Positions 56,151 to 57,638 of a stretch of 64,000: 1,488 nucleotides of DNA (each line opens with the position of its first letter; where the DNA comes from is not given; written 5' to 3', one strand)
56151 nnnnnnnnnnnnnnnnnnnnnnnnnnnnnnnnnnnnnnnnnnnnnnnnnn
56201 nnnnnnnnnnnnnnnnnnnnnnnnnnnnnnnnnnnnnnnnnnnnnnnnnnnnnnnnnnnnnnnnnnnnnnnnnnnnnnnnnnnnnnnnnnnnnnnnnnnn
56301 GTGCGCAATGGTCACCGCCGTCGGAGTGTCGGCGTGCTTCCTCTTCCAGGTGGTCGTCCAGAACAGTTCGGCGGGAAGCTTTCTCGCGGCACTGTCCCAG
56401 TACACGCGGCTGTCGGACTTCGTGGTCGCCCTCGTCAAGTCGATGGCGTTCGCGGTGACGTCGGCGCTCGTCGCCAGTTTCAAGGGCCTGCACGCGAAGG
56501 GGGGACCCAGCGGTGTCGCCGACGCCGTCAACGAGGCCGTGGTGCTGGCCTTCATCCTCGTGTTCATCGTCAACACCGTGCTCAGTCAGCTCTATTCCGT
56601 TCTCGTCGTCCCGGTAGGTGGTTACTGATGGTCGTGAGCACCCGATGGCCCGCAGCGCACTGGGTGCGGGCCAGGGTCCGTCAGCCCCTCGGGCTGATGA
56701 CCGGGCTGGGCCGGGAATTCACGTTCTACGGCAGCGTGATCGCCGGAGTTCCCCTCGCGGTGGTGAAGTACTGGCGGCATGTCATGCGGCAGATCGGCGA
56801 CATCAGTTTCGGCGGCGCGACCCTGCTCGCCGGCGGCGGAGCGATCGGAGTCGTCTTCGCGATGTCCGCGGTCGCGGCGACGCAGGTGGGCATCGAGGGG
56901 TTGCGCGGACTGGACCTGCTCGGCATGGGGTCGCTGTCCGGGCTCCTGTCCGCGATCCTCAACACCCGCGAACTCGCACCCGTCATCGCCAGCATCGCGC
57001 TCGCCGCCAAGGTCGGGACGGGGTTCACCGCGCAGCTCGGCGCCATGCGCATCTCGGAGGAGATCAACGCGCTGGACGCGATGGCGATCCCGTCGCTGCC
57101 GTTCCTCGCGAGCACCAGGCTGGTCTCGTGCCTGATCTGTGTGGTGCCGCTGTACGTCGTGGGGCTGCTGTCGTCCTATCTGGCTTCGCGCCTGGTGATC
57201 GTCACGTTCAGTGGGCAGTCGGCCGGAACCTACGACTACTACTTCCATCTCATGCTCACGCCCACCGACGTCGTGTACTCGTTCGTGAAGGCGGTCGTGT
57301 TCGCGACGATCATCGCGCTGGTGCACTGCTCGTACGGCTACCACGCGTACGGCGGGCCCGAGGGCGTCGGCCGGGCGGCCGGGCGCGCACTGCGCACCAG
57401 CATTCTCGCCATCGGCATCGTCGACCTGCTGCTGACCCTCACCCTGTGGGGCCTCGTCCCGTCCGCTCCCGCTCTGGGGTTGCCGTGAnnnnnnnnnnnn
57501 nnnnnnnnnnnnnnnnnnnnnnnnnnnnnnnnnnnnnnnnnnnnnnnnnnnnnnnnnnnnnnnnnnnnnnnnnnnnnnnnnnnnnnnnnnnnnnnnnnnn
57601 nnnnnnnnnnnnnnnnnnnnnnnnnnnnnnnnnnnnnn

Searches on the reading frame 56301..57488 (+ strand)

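Call 69: search_protein_families(library=pfam, proteins=[window:56301-57488:+], max_evalue=0.01)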
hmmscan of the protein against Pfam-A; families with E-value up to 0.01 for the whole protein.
window:56301-57488:+ (395 aa): 1 family
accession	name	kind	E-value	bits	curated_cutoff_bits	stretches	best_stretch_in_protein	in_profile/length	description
PF02405.21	MlaE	-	1.8e-56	191.6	22.5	1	177-380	8-211/212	Permease MlaE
